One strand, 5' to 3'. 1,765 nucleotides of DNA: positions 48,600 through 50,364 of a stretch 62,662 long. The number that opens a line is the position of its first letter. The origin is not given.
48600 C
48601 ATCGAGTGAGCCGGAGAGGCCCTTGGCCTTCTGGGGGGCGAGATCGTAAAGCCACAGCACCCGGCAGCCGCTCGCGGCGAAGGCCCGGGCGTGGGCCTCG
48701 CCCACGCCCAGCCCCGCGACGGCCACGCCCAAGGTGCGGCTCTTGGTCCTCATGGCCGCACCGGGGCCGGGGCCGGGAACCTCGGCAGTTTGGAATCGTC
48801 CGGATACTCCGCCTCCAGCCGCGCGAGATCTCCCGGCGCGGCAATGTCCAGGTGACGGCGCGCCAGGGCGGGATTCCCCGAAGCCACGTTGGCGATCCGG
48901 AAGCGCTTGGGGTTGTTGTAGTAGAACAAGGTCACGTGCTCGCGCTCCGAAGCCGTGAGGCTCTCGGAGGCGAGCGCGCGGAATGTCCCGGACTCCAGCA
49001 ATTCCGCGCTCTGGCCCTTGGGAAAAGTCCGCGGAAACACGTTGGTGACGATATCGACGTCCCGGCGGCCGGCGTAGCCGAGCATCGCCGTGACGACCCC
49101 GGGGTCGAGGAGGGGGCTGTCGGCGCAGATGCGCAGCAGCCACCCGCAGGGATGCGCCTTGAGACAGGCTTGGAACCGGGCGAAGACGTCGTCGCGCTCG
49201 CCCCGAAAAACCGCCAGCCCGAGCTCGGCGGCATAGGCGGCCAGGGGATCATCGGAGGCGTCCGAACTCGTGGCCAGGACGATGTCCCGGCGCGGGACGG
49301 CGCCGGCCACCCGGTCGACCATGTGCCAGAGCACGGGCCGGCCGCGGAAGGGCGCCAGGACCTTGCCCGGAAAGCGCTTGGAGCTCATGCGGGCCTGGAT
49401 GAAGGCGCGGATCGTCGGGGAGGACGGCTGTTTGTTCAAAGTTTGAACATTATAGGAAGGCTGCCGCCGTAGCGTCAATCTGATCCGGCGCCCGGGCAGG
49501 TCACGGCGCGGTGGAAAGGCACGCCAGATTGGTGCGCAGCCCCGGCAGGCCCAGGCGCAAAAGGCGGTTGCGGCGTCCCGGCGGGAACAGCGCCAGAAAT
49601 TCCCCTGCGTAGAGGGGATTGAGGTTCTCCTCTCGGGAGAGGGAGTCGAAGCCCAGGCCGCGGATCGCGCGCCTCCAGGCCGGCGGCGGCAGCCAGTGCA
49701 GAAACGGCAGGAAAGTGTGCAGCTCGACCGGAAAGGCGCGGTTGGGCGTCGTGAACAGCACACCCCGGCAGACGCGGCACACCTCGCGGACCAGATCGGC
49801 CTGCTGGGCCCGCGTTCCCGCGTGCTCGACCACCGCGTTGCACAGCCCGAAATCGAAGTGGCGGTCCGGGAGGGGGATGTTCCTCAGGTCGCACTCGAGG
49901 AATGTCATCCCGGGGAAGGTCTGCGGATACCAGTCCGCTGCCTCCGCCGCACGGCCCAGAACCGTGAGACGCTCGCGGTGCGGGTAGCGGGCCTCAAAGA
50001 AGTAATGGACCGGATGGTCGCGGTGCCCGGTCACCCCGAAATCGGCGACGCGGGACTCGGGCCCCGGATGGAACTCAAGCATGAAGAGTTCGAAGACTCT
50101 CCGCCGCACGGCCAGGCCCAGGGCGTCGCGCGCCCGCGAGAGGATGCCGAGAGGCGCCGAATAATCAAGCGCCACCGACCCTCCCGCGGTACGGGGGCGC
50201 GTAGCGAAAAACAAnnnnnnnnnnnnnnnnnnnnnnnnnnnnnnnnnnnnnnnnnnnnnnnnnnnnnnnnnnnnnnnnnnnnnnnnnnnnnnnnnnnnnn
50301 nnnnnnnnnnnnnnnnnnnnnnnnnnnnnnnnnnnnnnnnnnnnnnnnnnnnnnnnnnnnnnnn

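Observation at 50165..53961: TM-less GT2 + two paralogous small 3-TM/wHTH-tail proteins + YfhO-like GT-C: possible split polyprenyl-phosphate-sugar synthase complex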

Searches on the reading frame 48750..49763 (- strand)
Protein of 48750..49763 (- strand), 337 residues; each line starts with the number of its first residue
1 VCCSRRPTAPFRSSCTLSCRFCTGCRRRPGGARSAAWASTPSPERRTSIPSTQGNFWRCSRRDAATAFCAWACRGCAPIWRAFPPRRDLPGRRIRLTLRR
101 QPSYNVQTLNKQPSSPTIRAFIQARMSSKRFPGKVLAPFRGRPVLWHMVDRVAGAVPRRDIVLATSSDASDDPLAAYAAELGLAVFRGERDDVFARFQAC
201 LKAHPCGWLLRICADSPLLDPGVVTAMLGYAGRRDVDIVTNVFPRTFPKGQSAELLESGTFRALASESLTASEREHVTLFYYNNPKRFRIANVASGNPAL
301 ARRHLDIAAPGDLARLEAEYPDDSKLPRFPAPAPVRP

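Call 3: search_protein_families(library=pfam, proteins=[window:48750-49763:-], max_evalue=0.1)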
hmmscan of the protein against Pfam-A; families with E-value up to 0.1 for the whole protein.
window:48750-49763:- (337 aa): 2 families
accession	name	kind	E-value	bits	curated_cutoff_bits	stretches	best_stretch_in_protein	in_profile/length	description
PF02348.25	CTP_transf_3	-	1.3e-16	61.5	22.6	1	121-289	3-170/217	Cytidylyltransferase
PF12804.13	NTP_transf_3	-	2.7e-09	37.9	27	1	133-256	15-128/160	MobA-like NTP transferase domain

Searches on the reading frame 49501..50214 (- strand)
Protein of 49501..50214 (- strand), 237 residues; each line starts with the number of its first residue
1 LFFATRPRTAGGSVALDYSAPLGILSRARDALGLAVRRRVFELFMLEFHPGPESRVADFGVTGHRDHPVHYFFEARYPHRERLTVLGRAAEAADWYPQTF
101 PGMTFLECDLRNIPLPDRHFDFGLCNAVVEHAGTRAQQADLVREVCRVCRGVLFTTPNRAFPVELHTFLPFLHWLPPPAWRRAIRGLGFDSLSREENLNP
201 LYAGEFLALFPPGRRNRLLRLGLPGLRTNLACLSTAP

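Call 3: search_protein_families(library=pfam, proteins=[window:49501-50214:-], max_evalue=0.1)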
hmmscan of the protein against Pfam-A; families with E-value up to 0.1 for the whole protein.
window:49501-50214:- (237 aa): 2 families
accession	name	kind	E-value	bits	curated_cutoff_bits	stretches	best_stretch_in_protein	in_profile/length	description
PF08241.18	Methyltransf_11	-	8.7e-07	29.9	21.2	1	98-150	43-88/95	Methyltransferase domain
PF13649.12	Methyltransf_25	-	5.2e-05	24.3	27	1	99-150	44-94/97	Methyltransferase domain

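Call 4: search_protein_families(library=ncbifam, proteins=[window:49501-50214:-], max_evalue=0.1)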
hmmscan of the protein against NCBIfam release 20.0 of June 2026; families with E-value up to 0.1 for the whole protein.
window:49501-50214:- (237 aa): 0 families
